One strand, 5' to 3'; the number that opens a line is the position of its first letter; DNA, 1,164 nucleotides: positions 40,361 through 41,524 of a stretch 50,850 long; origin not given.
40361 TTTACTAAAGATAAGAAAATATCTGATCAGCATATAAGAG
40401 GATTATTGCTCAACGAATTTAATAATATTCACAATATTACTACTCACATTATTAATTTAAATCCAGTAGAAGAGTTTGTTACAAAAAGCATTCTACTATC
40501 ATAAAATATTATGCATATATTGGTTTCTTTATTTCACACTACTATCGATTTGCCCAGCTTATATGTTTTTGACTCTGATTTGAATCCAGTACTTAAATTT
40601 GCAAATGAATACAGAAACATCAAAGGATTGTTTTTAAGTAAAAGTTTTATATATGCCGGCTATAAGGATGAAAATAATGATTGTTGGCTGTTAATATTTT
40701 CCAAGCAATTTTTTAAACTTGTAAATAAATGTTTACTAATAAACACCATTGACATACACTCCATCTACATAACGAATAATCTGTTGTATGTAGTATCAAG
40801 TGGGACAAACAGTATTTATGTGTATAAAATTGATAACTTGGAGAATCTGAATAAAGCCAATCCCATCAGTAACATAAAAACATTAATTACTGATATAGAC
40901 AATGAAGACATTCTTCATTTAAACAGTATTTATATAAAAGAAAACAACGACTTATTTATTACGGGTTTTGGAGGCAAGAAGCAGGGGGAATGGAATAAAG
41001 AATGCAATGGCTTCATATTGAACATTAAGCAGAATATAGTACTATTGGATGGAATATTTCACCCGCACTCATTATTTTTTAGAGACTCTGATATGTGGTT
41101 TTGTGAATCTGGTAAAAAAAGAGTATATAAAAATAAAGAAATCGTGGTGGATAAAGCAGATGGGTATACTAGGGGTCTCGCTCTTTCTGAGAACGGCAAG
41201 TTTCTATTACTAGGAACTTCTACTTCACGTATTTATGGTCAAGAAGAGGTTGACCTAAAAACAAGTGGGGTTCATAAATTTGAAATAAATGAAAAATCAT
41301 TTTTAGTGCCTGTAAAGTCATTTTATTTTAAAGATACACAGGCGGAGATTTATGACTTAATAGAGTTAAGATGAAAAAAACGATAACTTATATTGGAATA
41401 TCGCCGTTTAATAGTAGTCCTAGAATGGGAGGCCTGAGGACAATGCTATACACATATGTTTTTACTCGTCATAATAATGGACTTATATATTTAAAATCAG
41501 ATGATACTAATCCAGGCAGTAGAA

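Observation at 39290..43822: Very AT-rich cassette centred on methionine/SAM and aminoacylation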

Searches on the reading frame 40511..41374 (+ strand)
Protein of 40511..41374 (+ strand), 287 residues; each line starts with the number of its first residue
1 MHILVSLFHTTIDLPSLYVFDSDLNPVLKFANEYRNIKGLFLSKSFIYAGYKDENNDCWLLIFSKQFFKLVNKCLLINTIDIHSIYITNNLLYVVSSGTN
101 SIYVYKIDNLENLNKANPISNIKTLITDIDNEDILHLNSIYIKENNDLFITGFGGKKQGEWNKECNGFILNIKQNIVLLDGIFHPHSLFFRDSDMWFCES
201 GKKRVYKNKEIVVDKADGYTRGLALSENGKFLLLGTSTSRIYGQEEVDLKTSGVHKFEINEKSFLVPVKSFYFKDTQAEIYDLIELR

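Call 4: search_protein_families(library=pfam, proteins=[window:40511-41374:+], max_evalue=0.01)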
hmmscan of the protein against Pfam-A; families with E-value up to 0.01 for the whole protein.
window:40511-41374:+ (287 aa): 1 family
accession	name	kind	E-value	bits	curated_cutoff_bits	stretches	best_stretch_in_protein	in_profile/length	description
PF16261.11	DUF4915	-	3.5e-17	63.1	35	1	72-284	89-305/316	Domain of unknown function (DUF4915)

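Call 5: search_protein_families(library=ncbifam, proteins=[window:40511-41374:+], max_evalue=0.01)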
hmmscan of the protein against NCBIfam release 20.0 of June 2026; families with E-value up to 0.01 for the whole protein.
window:40511-41374:+ (287 aa): 1 family
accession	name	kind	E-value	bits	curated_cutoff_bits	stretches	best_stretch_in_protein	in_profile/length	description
TIGR03032.1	TIGR03032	hypoth_equivalog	8.6e-16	57.8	251.5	1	78-283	101-310/335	TIGR03032 family protein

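Call 57: search_protein_families(library=padloc, proteins=[window:40511-41374:+], max_evalue=0.01)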
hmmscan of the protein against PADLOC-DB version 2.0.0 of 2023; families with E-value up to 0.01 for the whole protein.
window:40511-41374:+ (287 aa): 0 families

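Call 64: search_solved_structures(query=window:40511-41374:+, max_evalue=1)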
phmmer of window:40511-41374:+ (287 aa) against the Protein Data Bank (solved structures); distinct sequences matched with E-value up to 1: 1.
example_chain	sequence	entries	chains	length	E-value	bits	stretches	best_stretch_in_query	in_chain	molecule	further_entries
9f8f_C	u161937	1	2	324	0.19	14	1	202-233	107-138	S-layer protein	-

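Call 78: predict_structure(protein=window:40511-41374:+)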
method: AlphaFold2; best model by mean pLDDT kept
length: 287 residues; sequences in the alignment: 1
mean_pLDDT: 38.5   pTM: 0.31
mean pLDDT of the five models: 38.5, 36.6, 33.1, 32.3, 30.5
residues with pLDDT >= 90: 0; 70-90: 0; 50-70: 55; < 50: 232
segments of 3 or more residues with pLDDT < 50: 1-23, 74-76, 78-80, 82-91, 97-101, 110-287
pLDDT, mean of each block of 10 residues (from residue 1): 24 31 48 56 58 57 53 49 47 50 50 44 33 32 34 34 34 30 35 38 37 36 37 33 28 30 25 26 24
secondary structure, 60 per line:
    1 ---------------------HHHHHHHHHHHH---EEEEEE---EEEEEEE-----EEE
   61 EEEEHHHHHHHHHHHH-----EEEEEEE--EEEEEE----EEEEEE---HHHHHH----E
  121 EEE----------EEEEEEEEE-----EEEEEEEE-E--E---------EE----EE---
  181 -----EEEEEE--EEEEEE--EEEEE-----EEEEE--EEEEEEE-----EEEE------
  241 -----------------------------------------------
elements in order: H22-33 E37-42 E46-52 E58-64 H65-76 E82-88 E91-96 E101-106 H110-115 E120-123 E134-142 E148-155 E186-191 E194-199 E202-206 E212-216 E219-225 E231-234
